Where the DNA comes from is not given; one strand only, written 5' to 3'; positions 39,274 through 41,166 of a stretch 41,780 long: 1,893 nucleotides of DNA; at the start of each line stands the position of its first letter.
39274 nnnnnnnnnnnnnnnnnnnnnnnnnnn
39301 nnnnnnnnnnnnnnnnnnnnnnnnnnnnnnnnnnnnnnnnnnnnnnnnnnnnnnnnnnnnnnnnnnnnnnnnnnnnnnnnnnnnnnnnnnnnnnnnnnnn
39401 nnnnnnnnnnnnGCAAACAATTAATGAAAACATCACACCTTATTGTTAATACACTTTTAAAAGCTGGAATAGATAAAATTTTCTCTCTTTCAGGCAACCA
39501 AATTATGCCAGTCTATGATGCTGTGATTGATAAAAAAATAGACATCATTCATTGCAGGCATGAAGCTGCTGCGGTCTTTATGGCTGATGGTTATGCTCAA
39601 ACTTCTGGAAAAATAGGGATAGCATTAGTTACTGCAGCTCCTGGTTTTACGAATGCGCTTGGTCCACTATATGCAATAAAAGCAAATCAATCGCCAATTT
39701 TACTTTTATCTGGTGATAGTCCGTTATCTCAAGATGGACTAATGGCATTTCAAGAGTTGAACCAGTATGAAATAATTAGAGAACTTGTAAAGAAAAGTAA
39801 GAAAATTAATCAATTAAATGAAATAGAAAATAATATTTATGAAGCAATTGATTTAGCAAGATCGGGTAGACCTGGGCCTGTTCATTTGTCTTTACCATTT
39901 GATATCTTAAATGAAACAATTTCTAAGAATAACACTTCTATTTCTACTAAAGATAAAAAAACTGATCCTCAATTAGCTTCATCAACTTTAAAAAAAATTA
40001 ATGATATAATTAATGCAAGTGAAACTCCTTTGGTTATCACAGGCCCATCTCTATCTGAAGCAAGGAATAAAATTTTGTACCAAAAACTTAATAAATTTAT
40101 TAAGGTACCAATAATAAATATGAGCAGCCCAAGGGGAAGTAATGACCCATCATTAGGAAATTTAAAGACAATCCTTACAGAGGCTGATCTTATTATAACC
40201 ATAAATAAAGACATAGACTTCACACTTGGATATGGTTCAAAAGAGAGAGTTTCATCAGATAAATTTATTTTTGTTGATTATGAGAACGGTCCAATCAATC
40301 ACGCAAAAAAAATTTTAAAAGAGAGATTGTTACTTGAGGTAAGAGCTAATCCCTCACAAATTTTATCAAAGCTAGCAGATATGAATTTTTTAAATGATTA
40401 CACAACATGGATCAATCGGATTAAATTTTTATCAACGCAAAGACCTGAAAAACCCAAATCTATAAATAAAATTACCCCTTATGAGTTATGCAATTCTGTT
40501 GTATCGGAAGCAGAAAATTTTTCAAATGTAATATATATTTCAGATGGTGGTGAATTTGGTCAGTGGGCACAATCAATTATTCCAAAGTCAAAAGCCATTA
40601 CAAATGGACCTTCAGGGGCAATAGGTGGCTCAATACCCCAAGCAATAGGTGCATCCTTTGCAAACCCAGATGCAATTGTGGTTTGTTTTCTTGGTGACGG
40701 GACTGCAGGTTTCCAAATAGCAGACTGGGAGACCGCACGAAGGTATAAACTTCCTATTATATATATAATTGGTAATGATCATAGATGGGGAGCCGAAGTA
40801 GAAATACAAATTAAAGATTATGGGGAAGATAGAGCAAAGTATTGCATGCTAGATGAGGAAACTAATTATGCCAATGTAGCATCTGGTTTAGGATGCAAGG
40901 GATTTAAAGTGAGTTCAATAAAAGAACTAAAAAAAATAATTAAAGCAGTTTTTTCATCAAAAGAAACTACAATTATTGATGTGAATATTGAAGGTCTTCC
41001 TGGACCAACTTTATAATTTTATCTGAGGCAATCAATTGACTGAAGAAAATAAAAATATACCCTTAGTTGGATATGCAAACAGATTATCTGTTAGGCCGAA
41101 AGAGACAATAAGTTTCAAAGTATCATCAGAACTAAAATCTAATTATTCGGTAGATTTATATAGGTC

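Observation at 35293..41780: Uncharacterised divergent gene cluster: TauE-family permease / DMT transporter / DegT aminotransferase facing tauD / ThDP enzyme / DMFase-like protein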

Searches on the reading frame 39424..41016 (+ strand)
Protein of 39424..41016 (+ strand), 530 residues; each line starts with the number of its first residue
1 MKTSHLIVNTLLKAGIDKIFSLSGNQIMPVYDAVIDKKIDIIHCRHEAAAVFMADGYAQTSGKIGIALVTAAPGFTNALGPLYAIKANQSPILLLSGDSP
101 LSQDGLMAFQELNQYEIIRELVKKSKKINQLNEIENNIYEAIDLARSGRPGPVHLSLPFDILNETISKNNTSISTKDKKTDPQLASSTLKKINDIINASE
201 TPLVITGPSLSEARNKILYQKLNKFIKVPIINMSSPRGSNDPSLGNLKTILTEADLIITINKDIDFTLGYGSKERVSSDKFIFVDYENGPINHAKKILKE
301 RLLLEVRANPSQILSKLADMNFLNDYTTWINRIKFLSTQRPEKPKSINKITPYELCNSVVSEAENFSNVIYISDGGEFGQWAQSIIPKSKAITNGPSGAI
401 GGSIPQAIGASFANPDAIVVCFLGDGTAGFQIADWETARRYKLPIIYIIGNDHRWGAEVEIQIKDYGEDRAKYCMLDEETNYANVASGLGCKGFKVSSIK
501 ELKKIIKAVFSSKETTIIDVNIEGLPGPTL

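Call 6: search_protein_families(library=pfam, proteins=[window:39424-41016:+], max_evalue=0.01)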
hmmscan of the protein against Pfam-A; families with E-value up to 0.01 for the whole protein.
window:39424-41016:+ (530 aa): 4 families
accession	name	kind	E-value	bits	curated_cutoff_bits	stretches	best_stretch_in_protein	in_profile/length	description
PF02776.23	TPP_enzyme_N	-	1.4e-34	118.8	26.8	1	1-117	1-119/119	Thiamine pyrophosphate enzyme, N-terminal TPP binding domain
PF02775.26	TPP_enzyme_C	-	4.5e-27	95.1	21.9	1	374-520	1-151/151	Thiamine pyrophosphate enzyme, C-terminal TPP binding domain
PF00205.28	TPP_enzyme_M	-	0.00046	20.3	30.4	1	190-295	2-120/137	Thiamine pyrophosphate enzyme, central domain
PF09364.15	XFP_N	-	0.0076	15.6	23.7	0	397-430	139-174/364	XFP N-terminal domain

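Call 9: search_solved_structures(query=window:39424-41016:+, max_evalue=0.001)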
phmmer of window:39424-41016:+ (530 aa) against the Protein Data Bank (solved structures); distinct sequences matched with E-value up to 0.001: 141 (the best 60 are shown).
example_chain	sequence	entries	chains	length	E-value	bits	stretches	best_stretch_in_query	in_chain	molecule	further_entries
7pt1_A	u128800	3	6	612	1.3e-47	166.1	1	5-519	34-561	2-hydroxyacyl-CoA lyase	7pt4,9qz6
6dek_A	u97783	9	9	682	2.6e-47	165.1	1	10-523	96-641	Acetolactate synthase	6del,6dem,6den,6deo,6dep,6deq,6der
6lpi_A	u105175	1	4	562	2.7e-47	165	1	5-512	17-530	Acetolactate synthase isozyme 1 large subunit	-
7pt2_A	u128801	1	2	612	3e-47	164.9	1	5-519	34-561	2-hydroxyacyl-CoA lyase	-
9qz4_A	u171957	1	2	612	3.2e-47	164.8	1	5-519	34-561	2-hydroxyacyl-CoA lyase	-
9qz5_A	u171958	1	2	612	5.9e-47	163.9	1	5-519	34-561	2-hydroxyacyl-CoA lyase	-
7pt3_A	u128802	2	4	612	7.9e-47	163.5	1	5-519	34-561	2-hydroxyacyl-CoA lyase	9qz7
3iae_A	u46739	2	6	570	9.7e-46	159.9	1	5-520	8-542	Benzaldehyde lyase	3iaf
2ag0_A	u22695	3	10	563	2.4e-45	158.6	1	5-520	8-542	benzaldehyde lyase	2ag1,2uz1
2uz1_B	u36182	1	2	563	2.4e-45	158.6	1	5-520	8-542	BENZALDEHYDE LYASE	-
3d7k_A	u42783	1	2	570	2.5e-45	158.5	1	5-520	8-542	Benzaldehyde lyase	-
4qq8_A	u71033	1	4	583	7.5e-45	157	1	5-520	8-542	Formolase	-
1jsc_A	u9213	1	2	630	1.7e-44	155.8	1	11-523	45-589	ACETOHYDROXY-ACID SYNTHASE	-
6u9d_A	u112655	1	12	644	1.9e-44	155.7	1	11-523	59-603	Acetolactate synthase catalytic subunit, mitochondrial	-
1n0h_A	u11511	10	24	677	2.2e-44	155.4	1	11-523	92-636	Acetolactate synthase | Acetolactate synthase, mitochondrial | Acetolactate synthase catalytic subunit, mitochondrial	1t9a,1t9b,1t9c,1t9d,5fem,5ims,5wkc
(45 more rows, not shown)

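Call 11: find_encoding_contigs(protein=window:39424-41016:+, flank=10000, max_places=8)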
Protein window:39424-41016:+ (530 aa): 23 contigs read that carry it; 8 places shown.
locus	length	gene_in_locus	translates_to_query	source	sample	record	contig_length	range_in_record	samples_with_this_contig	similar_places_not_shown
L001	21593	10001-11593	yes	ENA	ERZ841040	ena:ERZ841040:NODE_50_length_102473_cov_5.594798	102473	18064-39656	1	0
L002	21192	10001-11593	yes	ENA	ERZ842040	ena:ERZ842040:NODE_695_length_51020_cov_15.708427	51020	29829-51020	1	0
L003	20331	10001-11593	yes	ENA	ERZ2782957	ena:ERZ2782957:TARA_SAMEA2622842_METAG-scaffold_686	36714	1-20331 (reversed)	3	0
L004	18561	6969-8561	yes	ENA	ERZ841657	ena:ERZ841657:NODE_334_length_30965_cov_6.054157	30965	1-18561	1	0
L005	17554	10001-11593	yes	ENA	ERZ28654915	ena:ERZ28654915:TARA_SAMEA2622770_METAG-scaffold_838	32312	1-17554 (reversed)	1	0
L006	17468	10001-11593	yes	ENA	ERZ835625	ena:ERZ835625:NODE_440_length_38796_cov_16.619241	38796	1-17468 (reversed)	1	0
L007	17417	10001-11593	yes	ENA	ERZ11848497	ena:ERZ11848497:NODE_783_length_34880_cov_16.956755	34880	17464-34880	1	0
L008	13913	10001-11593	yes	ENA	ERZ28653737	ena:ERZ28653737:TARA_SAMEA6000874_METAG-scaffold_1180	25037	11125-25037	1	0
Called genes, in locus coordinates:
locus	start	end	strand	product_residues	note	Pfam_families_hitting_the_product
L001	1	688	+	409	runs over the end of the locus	PF00528:BPD_transp_1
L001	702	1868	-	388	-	PF02515:CoA_transf_3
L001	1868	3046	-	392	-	PF02771:Acyl-CoA_dh_N, PF02770:Acyl-CoA_dh_M, PF00441:Acyl-CoA_dh_1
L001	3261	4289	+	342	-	PF02746:MR_MLE_N (weak), PF13378:MR_MLE_C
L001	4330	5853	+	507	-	PF00884:Sulfatase, PF01663:Phosphodiest (faint), PF16347:SGSH_C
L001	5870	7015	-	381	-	PF01041:DegT_DnrJ_EryC1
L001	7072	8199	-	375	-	PF00892:EamA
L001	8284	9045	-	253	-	PF01925:TauE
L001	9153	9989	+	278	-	PF02668:TauD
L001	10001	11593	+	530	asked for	PF02776:TPP_enzyme_N, PF02775:TPP_enzyme_C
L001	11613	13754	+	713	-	PF20254:DMFA2_C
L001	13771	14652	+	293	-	PF01073:3Beta_HSD, PF01370:Epimerase, PF02719:Polysacc_synt_2, PF04321:RmlD_sub_bind (weak), PF16363:GDP_Man_Dehyd, PF07993:NAD_binding_4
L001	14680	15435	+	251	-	PF01925:TauE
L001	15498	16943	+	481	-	PF00171:Aldedh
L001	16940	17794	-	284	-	PF02548:Pantoate_transf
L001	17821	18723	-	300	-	PF03446:NAD_binding_2, PF14833:NAD_binding_11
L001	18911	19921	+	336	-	PF03480:DctP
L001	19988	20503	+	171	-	PF04290:DctQ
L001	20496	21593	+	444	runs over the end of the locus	PF06808:DctM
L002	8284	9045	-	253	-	PF01925:TauE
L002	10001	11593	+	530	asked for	PF02776:TPP_enzyme_N, PF02775:TPP_enzyme_C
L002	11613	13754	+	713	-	PF20254:DMFA2_C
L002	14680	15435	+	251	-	PF01925:TauE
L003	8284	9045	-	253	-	PF01925:TauE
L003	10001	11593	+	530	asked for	PF02776:TPP_enzyme_N, PF02775:TPP_enzyme_C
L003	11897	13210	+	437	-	PF20254:DMFA2_C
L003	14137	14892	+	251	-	PF01925:TauE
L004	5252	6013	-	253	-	PF01925:TauE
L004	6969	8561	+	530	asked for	PF02776:TPP_enzyme_N, PF02775:TPP_enzyme_C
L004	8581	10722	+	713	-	PF20254:DMFA2_C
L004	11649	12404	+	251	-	PF01925:TauE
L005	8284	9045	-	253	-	PF01925:TauE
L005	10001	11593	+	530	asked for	PF02776:TPP_enzyme_N, PF02775:TPP_enzyme_C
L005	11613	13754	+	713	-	PF20254:DMFA2_C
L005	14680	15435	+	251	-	PF01925:TauE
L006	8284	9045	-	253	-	PF01925:TauE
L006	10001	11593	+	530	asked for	PF02776:TPP_enzyme_N, PF02775:TPP_enzyme_C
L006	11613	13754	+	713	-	PF20254:DMFA2_C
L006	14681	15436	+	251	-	PF01925:TauE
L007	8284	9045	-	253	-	PF01925:TauE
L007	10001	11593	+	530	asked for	PF02776:TPP_enzyme_N, PF02775:TPP_enzyme_C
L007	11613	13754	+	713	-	PF20254:DMFA2_C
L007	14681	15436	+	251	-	PF01925:TauE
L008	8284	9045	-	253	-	PF01925:TauE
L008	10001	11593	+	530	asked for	PF02776:TPP_enzyme_N, PF02775:TPP_enzyme_C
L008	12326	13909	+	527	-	PF20254:DMFA2_C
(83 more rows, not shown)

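Call 13: search_protein_families(library=ncbifam, proteins=[window:39424-41016:+, L001:11613-13754:+, L001:13771-14652:+, L001:14680-15435:+, L001:15498-16943:+], max_evalue=0.00001)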
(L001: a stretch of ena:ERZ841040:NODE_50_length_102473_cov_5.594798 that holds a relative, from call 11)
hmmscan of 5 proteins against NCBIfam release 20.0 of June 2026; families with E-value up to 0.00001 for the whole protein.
window:39424-41016:+ (530 aa): 52 families (the best 25 are shown)
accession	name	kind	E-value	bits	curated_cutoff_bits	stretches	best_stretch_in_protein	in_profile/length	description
TIGR00118.1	acolac_lg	equivalog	1.1e-73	248.6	538.35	1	1-523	1-535/557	biosynthetic-type acetolactate synthase large subunit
NF004516.0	PRK05858.1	equivalog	6.3e-71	239.5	587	1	4-520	14-533/548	acetolactate synthase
NF006319.0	PRK08527.1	equivalog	2.8e-68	230.7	905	1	1-523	4-539/565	acetolactate synthase large subunit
NF058623.1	HdaclCoAlyACT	equivalog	1.4e-64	218.7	600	1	4-522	13-540/575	2-hydroxyacyl-CoA lyase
NF004919.0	PRK06276.1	equivalog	1.6e-63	215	866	1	1-523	1-539/582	acetolactate synthase large subunit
NF006052.0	PRK08199.1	subfamily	1.6e-62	211.6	539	1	3-523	10-538/559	thiamine pyrophosphate protein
NF006122.0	PRK08266.1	subfamily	1.7e-62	211.6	571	1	2-523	5-525/543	hypothetical protein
NF006524.0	PRK08978.1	equivalog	4.8e-61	206.7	738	1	1-523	1-525/548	acetolactate synthase 2 catalytic subunit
NF005584.0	PRK07282.1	equivalog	2e-58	198.3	970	1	3-522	12-540/566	acetolactate synthase large subunit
NF004710.0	PRK06048.1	equivalog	2.1e-58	198.1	976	1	1-523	8-538/561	acetolactate synthase large subunit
NF006378.0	PRK08617.1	equivalog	1.7e-56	191.8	510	1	3-523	10-539/556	acetolactate synthase AlsS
NF006187.0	PRK08322.1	equivalog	5.1e-56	190.2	509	1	1-523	2-529/548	acetolactate synthase large subunit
NF006016.1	PRK08155.1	equivalog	6.8e-56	189.8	870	1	3-523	5-533/554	acetolactate synthase large subunit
NF005651.0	PRK07418.1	subfamily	9.4e-56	189.2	942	1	4-522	22-559/617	acetolactate synthase large subunit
NF005713.0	PRK07525.1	subfamily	3.7e-54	184.1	620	2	1-232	6-233/592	sulfoacetaldehyde acetyltransferase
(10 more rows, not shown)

L001:11613-13754:+ (713 aa): 0 families

L001:13771-14652:+ (293 aa): 15 families
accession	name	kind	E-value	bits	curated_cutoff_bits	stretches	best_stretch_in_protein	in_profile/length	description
TIGR01179.1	galE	equivalog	1e-19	70.6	262.3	1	3-187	2-178/332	UDP-glucose 4-epimerase GalE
NF007956.0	PRK10675.1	subfamily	1.2e-14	54.2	394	1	1-220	1-212/338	UDP-glucose 4-epimerase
TIGR04180.1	EDH_00030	hypoth_equivalog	3.5e-14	52.6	475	1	5-177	3-167/297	NAD-dependent 4,6-dehydratase LegB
NF041293.1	G6PDh_Azf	equivalog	3.3e-12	46.3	400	1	3-240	5-226/252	NAD-dependent glucose-6-phosphate dehydrogenase Azf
TIGR03466.1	HpnA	hypoth_equivalog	4.8e-12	45.4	367.65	1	1-172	1-158/327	hopanoid-associated sugar epimerase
TIGR01181.1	dTDP_gluc_dehyt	equivalog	2.2e-10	40.1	365.1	1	4-179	3-175/321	dTDP-glucose 4,6-dehydratase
TIGR02197.1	heptose_epim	equivalog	2.5e-10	40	274.6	1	5-193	3-178/316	ADP-glyceromanno-heptose 6-epimerase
NF043036.1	ErythonDh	equivalog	1.8e-09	37.2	325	1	1-184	1-178/321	D-erythronate dehydrogenase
TIGR02622.1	CDP_4_6_dhtase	equivalog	6.3e-09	35.4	278.45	1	2-186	6-192/352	CDP-glucose 4,6-dehydratase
NF042422.1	oxyalk_red_OleD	equivalog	1.6e-07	31.1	580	1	1-123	1-110/329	2-alkyl-3-oxoalkanoate reductase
TIGR01746.1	Thioester-redct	subfamily_domain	7e-07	28.8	213.35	1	72-188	86-198/371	thioester reductase domain-containing protein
NF042423.1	oxyalk_red_Shew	equivalog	1.3e-06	27.8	580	1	67-192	63-181/331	2-alkyl-3-oxoalkanoate reductase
NF007490.0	PRK10084.1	subfamily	1.7e-06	27.3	649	1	1-112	1-113/361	dTDP-glucose 4,6-dehydratase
TIGR01214.1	rmlD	equivalog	2.4e-06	26.9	224.05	1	62-169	35-138/285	dTDP-4-dehydrorhamnose reductase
NF052578.1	StrlDmthSdmBMthl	equivalog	3.5e-06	27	600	1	5-188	5-172/328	sterol demethylase protein SdmB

L001:14680-15435:+ (251 aa): 0 families

L001:15498-16943:+ (481 aa): 42 families (the best 25 are shown)
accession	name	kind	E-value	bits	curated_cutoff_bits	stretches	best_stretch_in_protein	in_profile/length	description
TIGR01780.1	SSADH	subfamily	4.8e-142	474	646.35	1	27-473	1-448/448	succinate-semialdehyde dehydrogenase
NF008415.0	PRK11241.1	equivalog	4.8e-123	411.4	828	1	7-475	10-478/482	NADP-dependent succinate-semialdehyde dehydrogenase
TIGR01804.1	BADH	equivalog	2.3e-122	408.8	668.6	1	11-473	1-467/467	betaine-aldehyde dehydrogenase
NF010000.0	PRK13473.1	subfamily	4.1e-122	408.2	615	1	8-478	3-473/475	aminobutyraldehyde dehydrogenase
NF009725.0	PRK13252.1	equivalog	2.9e-115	385.5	593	1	5-475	4-477/488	betaine-aldehyde dehydrogenase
NF045736.1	PaDhStyDRhodo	equivalog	3.1e-110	369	800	1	8-476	3-476/479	phenylacetaldehyde dehydrogenase StyD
TIGR02299.1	HpaE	equivalog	5.9e-110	368.1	638.35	1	9-476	2-475/488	5-carboxymethyl-2-hydroxymuconate semialdehyde dehydrogenase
NF040648.1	lactal_redase_Meth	equivalog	7.6e-110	368.1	650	1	10-461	1-446/463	lactaldehyde dehydrogenase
NF007497.0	PRK10090.1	equivalog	6e-109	365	500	1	8-475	7-475/480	aldehyde dehydrogenase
NF045735.1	PaDhStyDPseudo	equivalog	4.9e-107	358.6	850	1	8-475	3-479/483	phenylacetaldehyde dehydrogenase StyD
NF052305.1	DioxValDhHalo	equivalog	1.5e-106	357.2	750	1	8-475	5-479/483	2,5-dioxovalerate dehydrogenase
NF006916.0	PRK09407.1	equivalog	1.1e-103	347.7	521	1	19-478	30-493/526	succinic semialdehyde dehydrogenase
NF042993.1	AlphKGSA_gudD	equivalog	2e-103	346.7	770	1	9-474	5-477/481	alpha-ketoglutaric semialdehyde dehydrogenase GucD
NF040792.1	glyc_ald_dh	equivalog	2e-102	343.6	760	1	9-475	2-471/488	D-glyceraldehyde dehydrogenase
NF006915.0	PRK09406.1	equivalog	8.6e-96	321.6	730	1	25-473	3-452/457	NADP-dependent succinic semialdehyde dehydrogenase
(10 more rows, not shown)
